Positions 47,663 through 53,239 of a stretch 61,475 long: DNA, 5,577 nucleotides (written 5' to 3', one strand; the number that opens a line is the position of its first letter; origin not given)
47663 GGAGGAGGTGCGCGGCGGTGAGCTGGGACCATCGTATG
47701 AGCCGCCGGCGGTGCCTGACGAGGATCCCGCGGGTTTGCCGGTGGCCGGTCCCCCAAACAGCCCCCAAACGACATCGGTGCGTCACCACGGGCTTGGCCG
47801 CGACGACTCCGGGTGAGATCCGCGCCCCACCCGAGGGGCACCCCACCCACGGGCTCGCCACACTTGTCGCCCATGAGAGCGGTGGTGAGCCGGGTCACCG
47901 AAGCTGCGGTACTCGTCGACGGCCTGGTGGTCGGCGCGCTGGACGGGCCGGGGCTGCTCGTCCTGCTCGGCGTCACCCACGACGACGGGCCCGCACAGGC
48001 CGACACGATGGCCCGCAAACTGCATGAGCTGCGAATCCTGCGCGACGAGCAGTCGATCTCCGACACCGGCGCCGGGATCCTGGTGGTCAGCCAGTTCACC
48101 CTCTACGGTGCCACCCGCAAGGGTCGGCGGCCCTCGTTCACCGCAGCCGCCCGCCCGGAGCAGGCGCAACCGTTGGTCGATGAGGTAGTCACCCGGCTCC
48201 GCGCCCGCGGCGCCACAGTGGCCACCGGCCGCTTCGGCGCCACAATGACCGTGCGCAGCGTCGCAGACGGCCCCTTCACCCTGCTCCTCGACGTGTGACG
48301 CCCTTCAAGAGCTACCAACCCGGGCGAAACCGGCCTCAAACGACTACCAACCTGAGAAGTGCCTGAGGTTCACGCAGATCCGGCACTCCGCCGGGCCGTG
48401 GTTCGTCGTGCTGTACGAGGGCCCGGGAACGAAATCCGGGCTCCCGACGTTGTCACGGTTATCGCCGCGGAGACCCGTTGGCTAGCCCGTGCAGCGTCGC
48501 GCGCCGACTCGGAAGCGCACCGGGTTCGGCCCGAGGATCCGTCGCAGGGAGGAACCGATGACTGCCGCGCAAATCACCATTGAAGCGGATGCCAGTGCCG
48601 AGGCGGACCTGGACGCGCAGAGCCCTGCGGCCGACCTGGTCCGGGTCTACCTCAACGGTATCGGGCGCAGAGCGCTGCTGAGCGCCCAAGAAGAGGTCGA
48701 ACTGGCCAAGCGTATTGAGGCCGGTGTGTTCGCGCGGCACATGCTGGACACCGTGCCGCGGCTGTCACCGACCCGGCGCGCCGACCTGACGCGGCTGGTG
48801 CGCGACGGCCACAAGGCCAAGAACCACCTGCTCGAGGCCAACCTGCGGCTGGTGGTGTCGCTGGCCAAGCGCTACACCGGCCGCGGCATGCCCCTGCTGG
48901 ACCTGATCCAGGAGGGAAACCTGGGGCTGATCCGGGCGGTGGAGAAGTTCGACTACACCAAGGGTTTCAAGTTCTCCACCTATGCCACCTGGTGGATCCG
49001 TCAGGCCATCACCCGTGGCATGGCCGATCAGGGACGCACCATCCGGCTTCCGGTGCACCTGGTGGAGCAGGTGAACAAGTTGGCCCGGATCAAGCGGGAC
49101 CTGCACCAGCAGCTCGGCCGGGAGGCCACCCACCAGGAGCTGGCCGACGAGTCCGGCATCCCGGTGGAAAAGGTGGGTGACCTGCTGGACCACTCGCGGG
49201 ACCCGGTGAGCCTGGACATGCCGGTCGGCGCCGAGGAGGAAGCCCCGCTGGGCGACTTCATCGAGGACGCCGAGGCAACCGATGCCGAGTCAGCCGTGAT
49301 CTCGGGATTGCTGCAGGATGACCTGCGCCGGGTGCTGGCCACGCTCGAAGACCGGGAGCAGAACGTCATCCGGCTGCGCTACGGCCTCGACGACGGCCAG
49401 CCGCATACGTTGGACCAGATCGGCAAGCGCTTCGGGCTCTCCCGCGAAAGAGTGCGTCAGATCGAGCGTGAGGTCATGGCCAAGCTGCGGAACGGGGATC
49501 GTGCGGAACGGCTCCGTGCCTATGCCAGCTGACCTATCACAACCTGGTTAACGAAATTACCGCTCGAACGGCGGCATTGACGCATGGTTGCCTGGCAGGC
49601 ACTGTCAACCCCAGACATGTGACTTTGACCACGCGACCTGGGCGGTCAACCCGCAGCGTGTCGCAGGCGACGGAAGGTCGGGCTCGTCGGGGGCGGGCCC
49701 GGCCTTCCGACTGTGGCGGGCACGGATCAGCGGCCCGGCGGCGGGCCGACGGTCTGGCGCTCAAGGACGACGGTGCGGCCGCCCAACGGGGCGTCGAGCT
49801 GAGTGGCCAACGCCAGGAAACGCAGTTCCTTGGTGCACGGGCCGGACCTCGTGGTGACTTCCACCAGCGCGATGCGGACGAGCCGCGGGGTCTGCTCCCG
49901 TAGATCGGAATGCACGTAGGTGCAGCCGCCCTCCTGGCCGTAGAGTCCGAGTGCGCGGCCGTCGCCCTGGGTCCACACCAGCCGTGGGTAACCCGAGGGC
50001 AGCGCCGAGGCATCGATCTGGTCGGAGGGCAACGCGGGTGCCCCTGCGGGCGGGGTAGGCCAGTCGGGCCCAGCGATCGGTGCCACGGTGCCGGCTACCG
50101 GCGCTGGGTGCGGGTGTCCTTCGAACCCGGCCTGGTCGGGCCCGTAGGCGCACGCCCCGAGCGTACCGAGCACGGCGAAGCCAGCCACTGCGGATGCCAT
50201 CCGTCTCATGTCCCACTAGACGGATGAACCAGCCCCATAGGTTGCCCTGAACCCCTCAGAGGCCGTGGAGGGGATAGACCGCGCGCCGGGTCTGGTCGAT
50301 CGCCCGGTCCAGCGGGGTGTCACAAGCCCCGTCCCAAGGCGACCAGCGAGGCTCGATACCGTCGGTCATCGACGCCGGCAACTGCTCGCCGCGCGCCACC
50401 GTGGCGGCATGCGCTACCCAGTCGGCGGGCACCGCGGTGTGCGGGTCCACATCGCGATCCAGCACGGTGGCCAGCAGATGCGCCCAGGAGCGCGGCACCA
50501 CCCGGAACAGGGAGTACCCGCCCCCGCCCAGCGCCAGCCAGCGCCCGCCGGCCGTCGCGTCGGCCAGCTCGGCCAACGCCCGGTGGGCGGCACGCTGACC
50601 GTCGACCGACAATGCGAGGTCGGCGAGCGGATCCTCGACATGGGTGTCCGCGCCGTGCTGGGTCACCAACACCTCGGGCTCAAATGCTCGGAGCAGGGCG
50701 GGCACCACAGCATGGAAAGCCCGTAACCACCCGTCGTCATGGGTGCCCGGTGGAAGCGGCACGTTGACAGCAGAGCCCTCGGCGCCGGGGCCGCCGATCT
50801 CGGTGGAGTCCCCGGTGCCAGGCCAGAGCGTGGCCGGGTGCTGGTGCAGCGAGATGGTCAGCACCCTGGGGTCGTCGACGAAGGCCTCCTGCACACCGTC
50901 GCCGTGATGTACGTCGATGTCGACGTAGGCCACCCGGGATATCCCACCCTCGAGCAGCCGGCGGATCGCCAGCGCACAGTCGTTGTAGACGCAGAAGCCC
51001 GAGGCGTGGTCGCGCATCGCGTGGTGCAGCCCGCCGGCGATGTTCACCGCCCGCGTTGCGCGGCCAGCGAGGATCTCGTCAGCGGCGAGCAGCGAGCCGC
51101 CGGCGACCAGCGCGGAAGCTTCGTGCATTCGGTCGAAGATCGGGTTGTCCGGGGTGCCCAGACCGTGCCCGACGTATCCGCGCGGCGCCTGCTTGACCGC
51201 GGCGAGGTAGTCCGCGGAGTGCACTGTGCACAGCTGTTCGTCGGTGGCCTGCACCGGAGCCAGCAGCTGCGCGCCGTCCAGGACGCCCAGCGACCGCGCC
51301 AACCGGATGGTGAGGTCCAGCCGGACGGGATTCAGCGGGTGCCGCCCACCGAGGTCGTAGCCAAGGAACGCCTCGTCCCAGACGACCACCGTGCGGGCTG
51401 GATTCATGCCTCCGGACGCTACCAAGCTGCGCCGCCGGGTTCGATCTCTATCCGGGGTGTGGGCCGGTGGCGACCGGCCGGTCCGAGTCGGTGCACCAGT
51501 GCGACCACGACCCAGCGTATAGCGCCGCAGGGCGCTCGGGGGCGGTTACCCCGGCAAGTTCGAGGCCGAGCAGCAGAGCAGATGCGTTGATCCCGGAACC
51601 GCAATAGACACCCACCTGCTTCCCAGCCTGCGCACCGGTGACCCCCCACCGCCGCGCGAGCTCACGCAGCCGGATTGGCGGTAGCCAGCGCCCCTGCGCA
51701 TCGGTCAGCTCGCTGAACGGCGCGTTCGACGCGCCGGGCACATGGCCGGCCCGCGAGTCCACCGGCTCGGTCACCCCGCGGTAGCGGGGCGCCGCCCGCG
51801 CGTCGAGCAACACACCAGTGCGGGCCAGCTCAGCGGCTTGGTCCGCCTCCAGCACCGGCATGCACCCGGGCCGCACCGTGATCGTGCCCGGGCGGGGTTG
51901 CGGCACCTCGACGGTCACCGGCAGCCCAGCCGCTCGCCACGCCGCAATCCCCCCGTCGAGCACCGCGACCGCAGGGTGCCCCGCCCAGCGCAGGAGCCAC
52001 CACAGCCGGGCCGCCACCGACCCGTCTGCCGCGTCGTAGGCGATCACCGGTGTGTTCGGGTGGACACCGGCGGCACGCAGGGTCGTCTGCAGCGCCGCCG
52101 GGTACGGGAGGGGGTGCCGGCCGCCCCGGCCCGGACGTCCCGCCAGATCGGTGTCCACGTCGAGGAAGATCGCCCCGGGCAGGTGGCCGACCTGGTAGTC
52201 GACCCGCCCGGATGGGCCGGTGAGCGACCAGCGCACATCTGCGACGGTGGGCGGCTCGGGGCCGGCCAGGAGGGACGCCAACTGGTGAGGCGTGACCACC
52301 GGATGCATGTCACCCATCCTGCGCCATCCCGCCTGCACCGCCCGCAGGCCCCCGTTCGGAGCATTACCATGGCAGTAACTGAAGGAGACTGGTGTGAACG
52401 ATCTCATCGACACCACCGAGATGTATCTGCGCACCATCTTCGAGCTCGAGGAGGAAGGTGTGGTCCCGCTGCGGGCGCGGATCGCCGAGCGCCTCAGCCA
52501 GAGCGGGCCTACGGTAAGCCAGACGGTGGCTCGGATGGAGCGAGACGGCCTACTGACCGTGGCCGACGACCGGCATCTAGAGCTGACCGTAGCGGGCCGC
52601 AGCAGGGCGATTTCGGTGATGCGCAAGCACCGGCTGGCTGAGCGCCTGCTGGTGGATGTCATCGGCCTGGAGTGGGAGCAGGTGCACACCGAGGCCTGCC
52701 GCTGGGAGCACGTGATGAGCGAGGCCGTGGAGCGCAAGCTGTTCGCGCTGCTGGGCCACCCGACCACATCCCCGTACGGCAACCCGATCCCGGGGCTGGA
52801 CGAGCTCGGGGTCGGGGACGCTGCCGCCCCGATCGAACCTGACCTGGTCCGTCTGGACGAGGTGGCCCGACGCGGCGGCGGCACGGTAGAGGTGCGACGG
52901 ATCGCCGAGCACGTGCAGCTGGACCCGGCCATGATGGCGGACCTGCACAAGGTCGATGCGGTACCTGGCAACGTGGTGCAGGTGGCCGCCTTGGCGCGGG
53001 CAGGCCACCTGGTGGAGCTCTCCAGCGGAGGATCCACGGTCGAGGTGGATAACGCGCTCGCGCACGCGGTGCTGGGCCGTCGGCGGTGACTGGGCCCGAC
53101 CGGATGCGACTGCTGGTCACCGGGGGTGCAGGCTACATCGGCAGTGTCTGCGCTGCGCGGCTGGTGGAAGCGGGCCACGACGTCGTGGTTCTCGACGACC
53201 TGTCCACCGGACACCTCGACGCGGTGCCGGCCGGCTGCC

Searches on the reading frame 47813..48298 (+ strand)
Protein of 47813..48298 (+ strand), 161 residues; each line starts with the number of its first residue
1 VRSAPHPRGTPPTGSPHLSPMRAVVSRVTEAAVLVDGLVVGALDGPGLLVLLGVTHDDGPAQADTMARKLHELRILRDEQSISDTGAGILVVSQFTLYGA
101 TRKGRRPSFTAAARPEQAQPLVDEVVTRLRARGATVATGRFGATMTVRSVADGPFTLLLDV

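Call 10: search_protein_families(library=pfam, proteins=[window:47813-48298:+])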
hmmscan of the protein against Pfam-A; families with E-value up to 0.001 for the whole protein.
window:47813-48298:+ (161 aa): 1 family
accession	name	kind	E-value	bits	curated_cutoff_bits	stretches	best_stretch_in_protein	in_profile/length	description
PF02580.21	Tyr_Deacylase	-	4.7e-46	157.1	25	1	22-160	1-144/144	D-Tyr-tRNA(Tyr) deacylase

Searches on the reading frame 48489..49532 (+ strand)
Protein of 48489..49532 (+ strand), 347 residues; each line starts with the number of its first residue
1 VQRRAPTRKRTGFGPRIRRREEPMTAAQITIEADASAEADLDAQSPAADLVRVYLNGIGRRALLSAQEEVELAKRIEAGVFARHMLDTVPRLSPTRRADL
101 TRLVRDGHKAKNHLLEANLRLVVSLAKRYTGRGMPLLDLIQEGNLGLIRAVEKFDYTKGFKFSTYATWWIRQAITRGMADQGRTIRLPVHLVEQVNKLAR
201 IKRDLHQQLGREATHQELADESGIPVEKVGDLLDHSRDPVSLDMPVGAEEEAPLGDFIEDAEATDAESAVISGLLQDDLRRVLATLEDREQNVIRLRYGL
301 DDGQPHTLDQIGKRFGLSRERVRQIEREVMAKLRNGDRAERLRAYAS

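Call 10: search_protein_families(library=pfam, proteins=[window:48489-49532:+])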
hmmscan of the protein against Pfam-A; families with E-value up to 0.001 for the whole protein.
window:48489-49532:+ (347 aa): 4 families
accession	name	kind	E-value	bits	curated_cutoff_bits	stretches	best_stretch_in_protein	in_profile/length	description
PF04539.22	Sigma70_r3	-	1.2e-24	86.6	25.3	1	193-269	1-77/78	Sigma-70 region 3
PF04542.20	Sigma70_r2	-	4.9e-24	84.4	24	1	114-184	1-71/71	Sigma-70 region 2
PF04545.22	Sigma70_r4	-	1.9e-21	75.7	24.1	1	282-335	1-50/50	Sigma-70, region 4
PF00140.25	Sigma70_r1_2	-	1.8e-13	50.6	22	1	49-82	1-34/34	Sigma-70 factor, region 1.2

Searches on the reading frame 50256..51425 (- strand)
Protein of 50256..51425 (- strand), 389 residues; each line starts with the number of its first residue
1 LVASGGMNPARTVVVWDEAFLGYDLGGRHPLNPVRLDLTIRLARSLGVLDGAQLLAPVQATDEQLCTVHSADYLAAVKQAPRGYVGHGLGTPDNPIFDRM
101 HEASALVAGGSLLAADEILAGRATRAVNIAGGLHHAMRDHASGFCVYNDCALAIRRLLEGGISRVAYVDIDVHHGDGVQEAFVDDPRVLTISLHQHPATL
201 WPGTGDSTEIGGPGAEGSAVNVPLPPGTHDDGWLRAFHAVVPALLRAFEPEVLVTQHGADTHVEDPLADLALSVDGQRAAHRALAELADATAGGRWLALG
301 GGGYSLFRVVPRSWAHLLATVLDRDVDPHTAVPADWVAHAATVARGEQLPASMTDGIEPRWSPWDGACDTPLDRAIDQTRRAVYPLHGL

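Call 10: search_protein_families(library=pfam, proteins=[window:50256-51425:-])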
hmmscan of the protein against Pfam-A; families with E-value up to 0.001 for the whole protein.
window:50256-51425:- (389 aa): 1 family
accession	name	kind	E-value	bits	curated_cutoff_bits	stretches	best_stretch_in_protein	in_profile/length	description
PF00850.24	Hist_deacetyl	-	2.4e-86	290.2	27.9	1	29-320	1-297/298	Histone deacetylase domain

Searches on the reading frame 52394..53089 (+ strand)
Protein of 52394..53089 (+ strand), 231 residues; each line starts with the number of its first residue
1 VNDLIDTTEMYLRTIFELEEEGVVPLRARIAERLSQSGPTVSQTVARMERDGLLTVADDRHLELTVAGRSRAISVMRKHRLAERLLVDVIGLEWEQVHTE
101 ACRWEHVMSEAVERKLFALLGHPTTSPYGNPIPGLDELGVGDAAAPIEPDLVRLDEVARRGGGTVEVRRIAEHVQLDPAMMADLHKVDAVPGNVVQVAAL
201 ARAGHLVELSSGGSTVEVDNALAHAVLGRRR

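Call 10: search_protein_families(library=pfam, proteins=[window:52394-53089:+])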
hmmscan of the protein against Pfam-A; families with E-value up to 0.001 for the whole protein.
window:52394-53089:+ (231 aa): 7 families
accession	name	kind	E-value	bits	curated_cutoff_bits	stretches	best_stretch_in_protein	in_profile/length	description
PF02742.21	Fe_dep_repr_C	-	7.5e-29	100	27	1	65-133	1-69/70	Iron dependent repressor, metal binding and dimerisation domain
PF01325.25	Fe_dep_repress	-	8.5e-20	71.2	26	1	3-62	1-60/60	Iron dependent repressor, N-terminal DNA binding domain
PF12802.13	MarR_2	-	9.6e-07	29.3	27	1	25-60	21-56/61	MarR family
PF18357.7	DtxR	-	3.6e-05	24.4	25.9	1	164-226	16-75/79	Diphteria toxin repressor SH3 domain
PF04023.20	FeoA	-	0.0001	22.7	23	1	162-228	9-72/74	FeoA domain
PF13412.12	HTH_24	-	0.00042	20.3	21.9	0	29-54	22-47/48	Winged helix-turn-helix DNA-binding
PF01047.28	MarR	-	0.00079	19.7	24.6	0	15-55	9-48/59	MarR family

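Call 30: find_encoding_contigs(protein=window:52394-53089:+, flank=3000, max_places=6)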
Protein window:52394-53089:+ (231 aa): no gene with exactly this product is on record in the collection.
